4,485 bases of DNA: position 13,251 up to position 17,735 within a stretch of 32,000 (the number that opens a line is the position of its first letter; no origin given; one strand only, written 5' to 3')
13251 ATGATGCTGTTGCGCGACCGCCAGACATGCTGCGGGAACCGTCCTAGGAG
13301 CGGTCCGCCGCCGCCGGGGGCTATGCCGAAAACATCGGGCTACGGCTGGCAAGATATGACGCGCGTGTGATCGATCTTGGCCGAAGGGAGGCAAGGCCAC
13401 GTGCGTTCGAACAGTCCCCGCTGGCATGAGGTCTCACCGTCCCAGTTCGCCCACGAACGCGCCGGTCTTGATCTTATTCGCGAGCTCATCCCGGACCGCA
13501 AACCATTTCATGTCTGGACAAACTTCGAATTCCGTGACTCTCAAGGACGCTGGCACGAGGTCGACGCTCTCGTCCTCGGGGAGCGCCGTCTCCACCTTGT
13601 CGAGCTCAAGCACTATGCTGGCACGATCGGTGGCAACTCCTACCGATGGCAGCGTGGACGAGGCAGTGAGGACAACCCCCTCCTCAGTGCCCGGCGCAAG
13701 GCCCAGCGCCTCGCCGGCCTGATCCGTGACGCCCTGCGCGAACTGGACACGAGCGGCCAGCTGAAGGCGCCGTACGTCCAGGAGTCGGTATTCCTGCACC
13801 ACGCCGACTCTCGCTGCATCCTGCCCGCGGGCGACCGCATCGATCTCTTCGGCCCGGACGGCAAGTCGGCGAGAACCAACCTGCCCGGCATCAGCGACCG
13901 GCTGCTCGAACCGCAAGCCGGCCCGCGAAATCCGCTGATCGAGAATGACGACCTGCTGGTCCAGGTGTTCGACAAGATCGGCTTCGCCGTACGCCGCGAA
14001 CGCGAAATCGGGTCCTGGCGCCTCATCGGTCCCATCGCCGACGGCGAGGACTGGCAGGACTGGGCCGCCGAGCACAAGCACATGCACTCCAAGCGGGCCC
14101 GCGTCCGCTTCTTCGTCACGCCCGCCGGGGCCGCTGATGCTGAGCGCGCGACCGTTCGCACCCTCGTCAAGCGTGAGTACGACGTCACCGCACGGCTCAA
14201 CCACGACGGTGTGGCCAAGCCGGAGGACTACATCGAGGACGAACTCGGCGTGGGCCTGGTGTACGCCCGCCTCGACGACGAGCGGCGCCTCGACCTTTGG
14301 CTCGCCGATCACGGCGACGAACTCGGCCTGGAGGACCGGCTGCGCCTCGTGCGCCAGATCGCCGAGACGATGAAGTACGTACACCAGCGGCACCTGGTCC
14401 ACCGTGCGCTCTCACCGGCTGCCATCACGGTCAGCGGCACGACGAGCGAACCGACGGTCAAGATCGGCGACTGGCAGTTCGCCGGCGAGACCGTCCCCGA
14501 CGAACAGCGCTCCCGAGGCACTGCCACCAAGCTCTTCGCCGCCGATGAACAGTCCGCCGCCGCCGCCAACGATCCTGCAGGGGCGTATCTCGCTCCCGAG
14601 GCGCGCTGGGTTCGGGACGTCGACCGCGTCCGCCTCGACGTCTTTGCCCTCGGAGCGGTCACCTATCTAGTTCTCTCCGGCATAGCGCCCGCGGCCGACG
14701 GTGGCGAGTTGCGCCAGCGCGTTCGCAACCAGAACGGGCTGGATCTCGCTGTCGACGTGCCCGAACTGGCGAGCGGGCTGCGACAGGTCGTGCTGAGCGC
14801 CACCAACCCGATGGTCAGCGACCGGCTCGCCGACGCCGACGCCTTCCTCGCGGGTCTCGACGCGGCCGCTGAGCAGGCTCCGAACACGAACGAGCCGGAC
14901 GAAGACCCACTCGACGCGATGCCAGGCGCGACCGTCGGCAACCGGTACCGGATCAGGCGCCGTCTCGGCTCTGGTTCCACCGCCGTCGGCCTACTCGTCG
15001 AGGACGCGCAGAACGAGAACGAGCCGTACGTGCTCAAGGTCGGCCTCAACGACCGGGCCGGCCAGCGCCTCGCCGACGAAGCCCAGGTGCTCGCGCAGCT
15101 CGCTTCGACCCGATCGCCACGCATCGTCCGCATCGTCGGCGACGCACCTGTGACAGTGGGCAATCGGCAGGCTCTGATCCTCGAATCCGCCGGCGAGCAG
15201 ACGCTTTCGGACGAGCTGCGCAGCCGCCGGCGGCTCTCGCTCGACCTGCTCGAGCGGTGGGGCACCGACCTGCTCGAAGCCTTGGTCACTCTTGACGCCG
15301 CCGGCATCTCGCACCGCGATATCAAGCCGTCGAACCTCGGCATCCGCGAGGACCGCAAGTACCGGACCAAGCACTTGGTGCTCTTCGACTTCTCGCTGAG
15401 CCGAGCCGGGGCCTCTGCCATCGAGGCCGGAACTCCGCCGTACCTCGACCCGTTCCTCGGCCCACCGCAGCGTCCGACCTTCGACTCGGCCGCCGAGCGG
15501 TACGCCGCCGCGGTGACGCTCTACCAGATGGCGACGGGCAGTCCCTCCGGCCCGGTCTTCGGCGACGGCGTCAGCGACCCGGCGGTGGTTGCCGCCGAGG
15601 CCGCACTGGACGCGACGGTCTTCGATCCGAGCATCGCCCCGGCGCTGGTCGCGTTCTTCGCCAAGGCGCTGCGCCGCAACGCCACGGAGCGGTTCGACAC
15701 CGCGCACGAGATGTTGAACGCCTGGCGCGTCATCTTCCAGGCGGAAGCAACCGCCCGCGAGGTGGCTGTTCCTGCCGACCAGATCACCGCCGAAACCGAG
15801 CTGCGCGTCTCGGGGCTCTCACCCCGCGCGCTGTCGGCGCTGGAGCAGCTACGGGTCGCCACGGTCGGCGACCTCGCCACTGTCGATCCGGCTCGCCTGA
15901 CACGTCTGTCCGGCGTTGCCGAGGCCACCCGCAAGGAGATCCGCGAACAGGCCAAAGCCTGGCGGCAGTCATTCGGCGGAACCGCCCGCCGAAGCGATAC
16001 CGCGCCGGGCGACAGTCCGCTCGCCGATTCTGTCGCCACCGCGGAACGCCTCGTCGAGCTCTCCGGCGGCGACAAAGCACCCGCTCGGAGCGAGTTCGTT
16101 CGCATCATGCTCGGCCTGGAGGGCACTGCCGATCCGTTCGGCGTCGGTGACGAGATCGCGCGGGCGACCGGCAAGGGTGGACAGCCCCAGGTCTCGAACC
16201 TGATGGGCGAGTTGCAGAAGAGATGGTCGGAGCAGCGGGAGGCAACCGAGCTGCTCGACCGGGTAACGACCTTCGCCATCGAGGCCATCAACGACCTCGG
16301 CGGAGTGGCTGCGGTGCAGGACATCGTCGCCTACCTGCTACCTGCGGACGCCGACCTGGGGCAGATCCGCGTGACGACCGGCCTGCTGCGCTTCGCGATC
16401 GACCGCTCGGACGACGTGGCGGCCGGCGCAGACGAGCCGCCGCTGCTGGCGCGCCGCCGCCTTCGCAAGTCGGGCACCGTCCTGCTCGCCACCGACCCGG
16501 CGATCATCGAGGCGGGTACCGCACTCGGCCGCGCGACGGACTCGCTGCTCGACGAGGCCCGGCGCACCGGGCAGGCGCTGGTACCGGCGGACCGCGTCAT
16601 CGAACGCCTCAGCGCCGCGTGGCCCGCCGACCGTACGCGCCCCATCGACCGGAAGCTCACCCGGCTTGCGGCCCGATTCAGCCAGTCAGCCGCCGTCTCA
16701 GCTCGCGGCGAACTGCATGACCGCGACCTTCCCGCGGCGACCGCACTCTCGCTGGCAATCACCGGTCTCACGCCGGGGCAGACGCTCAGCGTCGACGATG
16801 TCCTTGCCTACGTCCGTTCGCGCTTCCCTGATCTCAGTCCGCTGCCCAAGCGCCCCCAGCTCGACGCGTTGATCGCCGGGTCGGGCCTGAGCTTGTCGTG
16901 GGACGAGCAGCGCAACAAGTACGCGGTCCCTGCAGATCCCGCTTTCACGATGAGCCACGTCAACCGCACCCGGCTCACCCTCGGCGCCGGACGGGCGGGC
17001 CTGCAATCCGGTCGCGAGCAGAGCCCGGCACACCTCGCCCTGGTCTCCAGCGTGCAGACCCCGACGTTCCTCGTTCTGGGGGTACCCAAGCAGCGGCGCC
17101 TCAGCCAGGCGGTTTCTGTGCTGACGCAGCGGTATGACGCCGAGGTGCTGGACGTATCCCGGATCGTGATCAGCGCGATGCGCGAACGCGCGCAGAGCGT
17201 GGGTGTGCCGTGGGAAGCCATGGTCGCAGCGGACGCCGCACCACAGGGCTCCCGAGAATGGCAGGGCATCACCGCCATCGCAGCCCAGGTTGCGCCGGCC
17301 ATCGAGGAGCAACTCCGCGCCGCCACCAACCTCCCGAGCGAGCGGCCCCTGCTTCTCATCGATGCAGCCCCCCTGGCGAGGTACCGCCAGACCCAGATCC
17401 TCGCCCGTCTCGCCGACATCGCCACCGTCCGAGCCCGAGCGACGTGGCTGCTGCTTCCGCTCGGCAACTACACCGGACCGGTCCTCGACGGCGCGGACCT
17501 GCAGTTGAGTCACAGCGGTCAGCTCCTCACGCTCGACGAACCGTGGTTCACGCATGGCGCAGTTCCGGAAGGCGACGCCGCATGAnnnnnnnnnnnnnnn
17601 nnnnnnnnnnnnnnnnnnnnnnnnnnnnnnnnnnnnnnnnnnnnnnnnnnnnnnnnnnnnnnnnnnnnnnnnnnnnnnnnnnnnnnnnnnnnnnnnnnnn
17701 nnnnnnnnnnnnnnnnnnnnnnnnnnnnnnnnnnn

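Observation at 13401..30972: Complete, intact six-gene type 2 BREX / Pgl phage-resistance system as one translationally coupled operon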

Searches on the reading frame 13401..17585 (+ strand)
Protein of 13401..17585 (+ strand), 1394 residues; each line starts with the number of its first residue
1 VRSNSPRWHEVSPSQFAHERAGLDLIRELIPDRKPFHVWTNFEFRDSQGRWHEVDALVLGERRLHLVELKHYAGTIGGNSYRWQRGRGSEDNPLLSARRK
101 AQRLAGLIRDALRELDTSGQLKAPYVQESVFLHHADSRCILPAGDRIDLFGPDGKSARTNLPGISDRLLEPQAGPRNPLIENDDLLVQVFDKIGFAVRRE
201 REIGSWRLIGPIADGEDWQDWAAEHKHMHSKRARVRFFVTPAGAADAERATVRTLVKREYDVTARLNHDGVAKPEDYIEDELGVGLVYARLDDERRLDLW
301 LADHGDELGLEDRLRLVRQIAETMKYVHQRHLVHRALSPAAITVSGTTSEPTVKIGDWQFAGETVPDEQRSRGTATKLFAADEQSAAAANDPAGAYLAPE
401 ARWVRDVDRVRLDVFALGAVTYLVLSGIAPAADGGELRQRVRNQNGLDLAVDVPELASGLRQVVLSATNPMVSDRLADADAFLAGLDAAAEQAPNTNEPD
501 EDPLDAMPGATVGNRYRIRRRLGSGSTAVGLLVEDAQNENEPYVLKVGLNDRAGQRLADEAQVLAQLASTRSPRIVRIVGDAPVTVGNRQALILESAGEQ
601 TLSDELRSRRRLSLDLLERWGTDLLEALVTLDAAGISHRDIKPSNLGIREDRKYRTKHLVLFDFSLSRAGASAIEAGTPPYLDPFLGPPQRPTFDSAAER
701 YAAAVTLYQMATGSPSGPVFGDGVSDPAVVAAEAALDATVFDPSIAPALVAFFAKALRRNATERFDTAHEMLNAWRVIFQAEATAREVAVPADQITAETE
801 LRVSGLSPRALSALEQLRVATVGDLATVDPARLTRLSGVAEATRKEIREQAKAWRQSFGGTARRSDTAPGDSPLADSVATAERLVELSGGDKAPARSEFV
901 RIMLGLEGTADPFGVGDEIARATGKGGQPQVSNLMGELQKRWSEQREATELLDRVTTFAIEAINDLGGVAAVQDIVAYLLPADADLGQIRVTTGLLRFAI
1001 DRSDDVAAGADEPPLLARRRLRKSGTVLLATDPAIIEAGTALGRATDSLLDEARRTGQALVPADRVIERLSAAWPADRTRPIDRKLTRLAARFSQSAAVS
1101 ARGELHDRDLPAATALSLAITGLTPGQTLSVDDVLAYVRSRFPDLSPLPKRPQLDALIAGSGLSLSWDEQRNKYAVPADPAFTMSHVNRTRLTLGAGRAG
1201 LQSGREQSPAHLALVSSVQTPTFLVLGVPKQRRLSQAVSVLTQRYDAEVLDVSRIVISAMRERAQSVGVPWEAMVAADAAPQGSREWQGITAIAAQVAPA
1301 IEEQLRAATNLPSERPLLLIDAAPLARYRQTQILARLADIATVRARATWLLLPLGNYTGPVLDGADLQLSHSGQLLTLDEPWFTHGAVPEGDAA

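Call 5: search_protein_families(library=padloc, proteins=[window:13401-17585:+], max_evalue=0.00001)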
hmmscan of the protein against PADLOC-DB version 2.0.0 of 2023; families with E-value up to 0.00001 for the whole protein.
window:13401-17585:+ (1394 aa): 34 families (the best 25 are shown)
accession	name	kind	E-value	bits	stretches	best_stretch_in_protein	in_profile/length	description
PDLC02512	PglW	-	0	1292.1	1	5-1385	3-1394/1403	PglW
PDLC02514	PglW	-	6.5e-80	267.3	1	54-787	1-777/1335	PglW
PDLC04042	PD-T4-6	-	2.8e-46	156.5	2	510-786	5-280/292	-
PDLC04053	PD-T4-6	-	4e-37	126.3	2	513-798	8-291/311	-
PDLC04138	mad6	-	2.8e-36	123.6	2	510-786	47-321/659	mads_6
PDLC03920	MkoA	-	7.8e-35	118.5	2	233-497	35-285/1112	-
PDLC03921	MkoA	-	4.3e-32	108.8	1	17-670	12-641/1607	-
PDLC04054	PD-T4-6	-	1.8e-31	107.8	2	510-794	7-289/347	-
PDLC04047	PD-T4-6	-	9.3e-31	105.1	2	510-795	6-288/327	-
PDLC04044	PD-T4-6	-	2.8e-26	90.5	1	511-848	29-360/372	-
PDLC01088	C3a189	-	1.5e-24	84.6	2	220-487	13-259/840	kinase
PDLC04061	PD-T4-6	-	8.4e-24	82.9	2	511-782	12-287/510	-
PDLC04041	PD-T4-6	-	3.3e-23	80.6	2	551-844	69-356/443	-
PDLC04060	PD-T4-6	-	1.2e-21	75.2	2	507-789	1-280/486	-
PDLC04048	PD-T4-6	-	6.2e-21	73.2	2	509-773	5-267/354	-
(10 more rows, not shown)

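Call 6: search_protein_families(library=pfam, proteins=[window:13401-17585:+], max_evalue=0.001)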
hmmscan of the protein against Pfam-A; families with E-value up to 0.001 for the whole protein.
window:13401-17585:+ (1394 aa): 5 families
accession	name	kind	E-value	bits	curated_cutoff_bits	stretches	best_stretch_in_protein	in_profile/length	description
PF00069.31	Pkinase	-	2e-29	103.2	31.7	2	516-771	1-257/263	Protein kinase domain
PF07714.23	PK_Tyr_Ser-Thr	-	8.4e-15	55.2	23.1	1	256-375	48-163/258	Protein tyrosine and serine/threonine kinase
PF08378.17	NERD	-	3.2e-13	50.6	22.1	1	17-113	4-96/111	Nuclease-related domain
PF06293.20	Kdo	-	0.00027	20.9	21.3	0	257-345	59-152/207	Lipopolysaccharide kinase (Kdo/WaaP) family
PF14520.12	HHH_5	-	0.00079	20.3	27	0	803-852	7-56/57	Helix-hairpin-helix domain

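Call 13: search_protein_families(library=ncbifam, proteins=[window:13401-17585:+], max_evalue=0.001)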
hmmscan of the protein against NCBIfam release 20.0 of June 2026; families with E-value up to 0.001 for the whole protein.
window:13401-17585:+ (1394 aa): 8 families
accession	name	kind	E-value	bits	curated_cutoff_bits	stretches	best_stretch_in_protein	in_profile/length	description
NF033442.0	BREX_PglW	equivalog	0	1292.7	990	1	7-1384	2-1388/1391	BREX system serine/threonine kinase PglW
NF047741.1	antiphage_MADS6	equivalog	7.4e-75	252.7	460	2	17-631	13-607/612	methylation-associated defense system protein kinase MAD6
NF033483.0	PknB_PASTA_kin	equivalog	8.8e-27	94.3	450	2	509-791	2-280/563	Stk1 family PASTA domain-containing Ser/Thr kinase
NF038150.1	lanthi_synth_IV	equivalog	3.5e-18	65.3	650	2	244-500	227-467/851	class IV lanthionine synthetase LanL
NF052427.1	StpK7MSMEG_1200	equivalog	5.9e-12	44.8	900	2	246-432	44-210/601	serine/threonine protein kinase StpK7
TIGR03903.1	TOMM_kin_cyc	equivalog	2.4e-10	38.9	705.75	2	247-360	16-128/1267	TOMM system kinase/cyclase fusion protein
NF043056.1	T4SS_LegK1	equivalog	9.7e-08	31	550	1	302-375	179-253/516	Dot/Icm T4SS effector kinase LegK1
TIGR03724.2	arch_bud32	equivalog_domain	0.00049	19.6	125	0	588-670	66-134/193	KEOPS complex kinase/ATPase Bud32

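Call 67: list_cluster_members(proteins=[window:13401-17585:+, window:17582-21127:+, window:21124-24846:+, window:24843-27587:+, window:27584-28870:+, window:28870-30972:+, window:12110-12793:-])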
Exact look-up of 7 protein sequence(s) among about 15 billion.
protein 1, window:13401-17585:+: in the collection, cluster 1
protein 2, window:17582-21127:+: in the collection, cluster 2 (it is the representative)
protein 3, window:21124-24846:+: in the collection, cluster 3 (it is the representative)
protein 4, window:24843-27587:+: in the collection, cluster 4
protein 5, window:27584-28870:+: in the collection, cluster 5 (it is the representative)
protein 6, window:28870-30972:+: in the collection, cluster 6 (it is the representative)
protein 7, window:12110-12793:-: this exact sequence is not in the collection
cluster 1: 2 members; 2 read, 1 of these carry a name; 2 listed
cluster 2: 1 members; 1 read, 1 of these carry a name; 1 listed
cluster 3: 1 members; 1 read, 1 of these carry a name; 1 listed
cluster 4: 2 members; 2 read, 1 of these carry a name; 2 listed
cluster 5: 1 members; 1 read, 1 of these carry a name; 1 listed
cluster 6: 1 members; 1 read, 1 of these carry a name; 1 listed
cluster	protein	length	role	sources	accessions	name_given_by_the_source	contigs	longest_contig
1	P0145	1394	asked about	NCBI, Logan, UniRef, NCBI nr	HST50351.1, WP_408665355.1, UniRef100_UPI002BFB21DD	BREX system serine/threonine kinase PglW [Jatrophihabitans sp.] | BREX system serine/threonine kinase PglW n=1 Tax=Jatrophihabitans sp. TaxID=1932789 ...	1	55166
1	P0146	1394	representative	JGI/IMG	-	-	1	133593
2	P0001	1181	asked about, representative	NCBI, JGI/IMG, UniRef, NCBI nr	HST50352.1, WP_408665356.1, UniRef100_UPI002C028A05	BREX-2 system adenine-specific DNA-methyltransferase PglX [Jatrophihabitans sp.] | BREX-2 system adenine-specific DNA-methyltransferase PglX n=1 Tax=Jatrophihabitans sp. ...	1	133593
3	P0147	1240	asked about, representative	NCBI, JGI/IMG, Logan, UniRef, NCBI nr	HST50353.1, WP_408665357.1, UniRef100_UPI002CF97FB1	phage resistance protein [Jatrophihabitans sp.] | phage resistance protein n=1 Tax=Jatrophihabitans sp. TaxID=1932789 RepID=UPI002CF97FB1 | hypothetical protein [Jatrophihabitans sp.]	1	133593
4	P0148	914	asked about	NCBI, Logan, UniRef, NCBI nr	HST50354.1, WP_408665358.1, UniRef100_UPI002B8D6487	BREX-2 system phosphatase PglZ [Jatrophihabitans sp.] | BREX-2 system phosphatase PglZ n=1 Tax=Jatrophihabitans sp. TaxID=1932789 ...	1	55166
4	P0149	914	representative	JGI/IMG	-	-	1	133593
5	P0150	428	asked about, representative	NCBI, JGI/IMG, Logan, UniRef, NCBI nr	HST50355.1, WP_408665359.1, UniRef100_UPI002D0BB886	BREX system ATP-binding protein BrxD [Jatrophihabitans sp.] | BREX system ATP-binding protein BrxD n=1 Tax=Jatrophihabitans sp. TaxID=1932789 ...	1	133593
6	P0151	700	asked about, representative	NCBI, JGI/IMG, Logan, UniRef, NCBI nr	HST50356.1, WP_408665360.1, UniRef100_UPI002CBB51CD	DEAD/DEAH box helicase [Jatrophihabitans sp.] | DEAD/DEAH box helicase n=1 Tax=Jatrophihabitans sp. TaxID=1932789 RepID=UPI002CBB51CD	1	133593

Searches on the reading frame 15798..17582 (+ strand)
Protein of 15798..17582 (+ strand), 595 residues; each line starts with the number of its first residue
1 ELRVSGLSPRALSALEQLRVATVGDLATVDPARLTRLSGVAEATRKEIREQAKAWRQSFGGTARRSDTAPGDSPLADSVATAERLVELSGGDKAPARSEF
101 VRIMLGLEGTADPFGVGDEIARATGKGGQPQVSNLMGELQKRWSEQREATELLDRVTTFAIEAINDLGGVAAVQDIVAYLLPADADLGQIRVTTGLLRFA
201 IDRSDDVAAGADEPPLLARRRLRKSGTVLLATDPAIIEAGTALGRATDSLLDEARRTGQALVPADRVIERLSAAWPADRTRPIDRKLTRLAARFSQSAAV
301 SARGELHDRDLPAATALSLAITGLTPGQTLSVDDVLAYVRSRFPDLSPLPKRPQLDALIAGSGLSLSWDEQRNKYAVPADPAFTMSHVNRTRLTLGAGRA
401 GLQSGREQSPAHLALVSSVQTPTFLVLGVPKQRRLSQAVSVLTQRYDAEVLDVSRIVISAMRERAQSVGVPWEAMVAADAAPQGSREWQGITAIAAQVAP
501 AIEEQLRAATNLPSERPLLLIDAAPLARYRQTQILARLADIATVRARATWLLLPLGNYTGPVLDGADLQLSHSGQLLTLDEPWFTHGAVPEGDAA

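Call 52: find_homologous_proteins(query=window:15798-17582:+, max_evalue=1e-10)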
Query window:15798-17582:+ (595 aa): 12 proteins with E <= 1e-10 among 8000 candidates.
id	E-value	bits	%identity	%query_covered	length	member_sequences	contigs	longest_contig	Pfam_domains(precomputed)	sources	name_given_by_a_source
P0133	1.3e-151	524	49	99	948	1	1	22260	PF00069.32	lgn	-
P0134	1.1e-89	320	39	97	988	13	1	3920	PF07714.24,PF00069.32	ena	-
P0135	5.3e-83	298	39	97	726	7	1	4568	-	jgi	-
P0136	2.3e-78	283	37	97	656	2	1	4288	-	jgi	jgi:hypothetical protein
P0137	2.1e-73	266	45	36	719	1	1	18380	-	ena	-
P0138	5.9e-42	162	41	34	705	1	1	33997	PF00069.32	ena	-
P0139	4.4e-38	150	35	65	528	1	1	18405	-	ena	-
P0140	1.4e-36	145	39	45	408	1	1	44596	-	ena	-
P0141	4.5e-31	126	37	49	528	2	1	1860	-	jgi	jgi:hypothetical protein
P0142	1.6e-18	85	55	14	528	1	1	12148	-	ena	-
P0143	1.7e-14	72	51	17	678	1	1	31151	PF00069.32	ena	-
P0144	1.8e-11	62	66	9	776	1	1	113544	PF07714.24,PF00069.32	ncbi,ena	-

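Call 61: predict_structure(alignment_id=A2)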
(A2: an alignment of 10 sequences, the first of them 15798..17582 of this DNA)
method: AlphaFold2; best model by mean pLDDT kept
length: 595 residues; sequences in the alignment: 10
mean_pLDDT: 77.9   pTM: 0.41
mean pLDDT of the five models: 77.9, 77.1, 76.9, 73.2, 73.2
residues with pLDDT >= 90: 134; 70-90: 337; 50-70: 71; < 50: 53
segments of 3 or more residues with pLDDT < 50: 60-71, 278-282, 381-407, 587-595
pLDDT, mean of each block of 10 residues (from residue 1): 72 79 69 75 86 67 37 75 92 86 90 83 87 90 91 91 75 80 80 92 87 80 66 68 86 85 85 61 65 84 86 87 79 90 83 87 82 79 29 24 41 76 84 84 89 95 92 91 88 93 90 85 90 83 71 78 74 72 56 31
secondary structure, 60 per line:
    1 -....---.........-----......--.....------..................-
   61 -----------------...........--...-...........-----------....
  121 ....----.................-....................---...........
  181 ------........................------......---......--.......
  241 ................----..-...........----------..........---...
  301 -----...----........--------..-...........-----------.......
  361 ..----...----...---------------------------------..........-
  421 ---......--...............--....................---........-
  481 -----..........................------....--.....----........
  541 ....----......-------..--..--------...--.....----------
elements in order: H2-5 H9-17 H23-28 H31-35 H42-59 H78-88 H95-105 H117-124 H129-145 H147-166 E170-172 H173-180 H187-210 E217-222 E226-231 H234-256 H264-274 H285-294 E298-300 E306-308 H313-320 H332-342 H354-362 E367-369 E374-376 H410-419 E424-429 H432-446 E449-452 H453-468 H472-479 H486-511 E518-521 H524-528 H533-544 E549-554 E576-578 H581-585

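Call 64: fold_search(model_id=the predicted structure, library=pdb)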
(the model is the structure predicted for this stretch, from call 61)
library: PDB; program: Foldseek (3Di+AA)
matches with E <= 10: 808; with E <= 0.001: 0
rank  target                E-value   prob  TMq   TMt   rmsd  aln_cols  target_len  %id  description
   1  8rhn_M                1.4e-01  0.90  0.16  0.18   6.9       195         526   11  Structure of the 55LCC ATPase complex (released 2024-03-27)
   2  4kod_C                1.9e-01  0.84  0.15  0.19   7.3       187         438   11  Structure of p97 N-D1 R155H mutant in complex with ADP (released 2013-11-13)
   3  4d81                  2.0e-01  0.82  0.14  0.28   5.7       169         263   12  Metallosphera sedula Vps4 crystal structure (released 2015-11-25)
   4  4tle_B                2.1e-01  0.66  0.13  0.30  11.9       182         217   13  Crystal structure of N-terminal C1 domain of KaiC (released 2015-07-01)
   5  9bji_E                2.2e-01  0.77  0.15  0.16   6.7       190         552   12  Cryo-EM structure of apo NVL (released 2026-01-21)
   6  4kod_G                2.3e-01  0.80  0.15  0.19   7.4       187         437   10  Structure of p97 N-D1 R155H mutant in complex with ADP (released 2013-11-13)
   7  4kod_B                2.3e-01  0.80  0.15  0.19   7.3       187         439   11  Structure of p97 N-D1 R155H mutant in complex with ADP (released 2013-11-13)
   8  8jnd_K                2.3e-01  0.63  0.13  0.24  12.2       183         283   13  The cryo-EM structure of the nonameric RAD51 ring bound to the nucleosome with the linker DNA binding (released 2024-03-27)
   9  4kod_I                2.4e-01  0.80  0.15  0.19   7.3       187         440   11  Structure of p97 N-D1 R155H mutant in complex with ADP (released 2013-11-13)
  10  2zub_A                2.4e-01  0.66  0.14  0.25  13.3       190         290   13  Left handed RadA (released 2009-04-07)
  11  9mps_E                2.6e-01  0.84  0.16  0.40   6.6       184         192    9  Cryo-EM structure of VCPIP1 VCPID bound to VCP D2 domain dimer (with extra D2 domain) (released 2025-10-15)
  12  5c1a_K                2.6e-01  0.82  0.15  0.13   6.1       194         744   11  p97-N750D/R753D/M757D/Q760D in complex with ATP-gamma-S (released 2016-01-13)
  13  4kod_D                2.6e-01  0.77  0.15  0.19   7.4       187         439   10  Structure of p97 N-D1 R155H mutant in complex with ADP (released 2013-11-13)
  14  9q23_G                2.6e-01  0.57  0.14  0.23  12.8       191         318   12  DX2-CX3-RAD51 structure in the intermediate state (released 2026-03-04)
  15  9ema_A                2.6e-01  0.57  0.14  0.23  10.4       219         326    9  RUVBL1/2 in complex with ATP and CB-6644 inhibitor (released 2024-05-15)
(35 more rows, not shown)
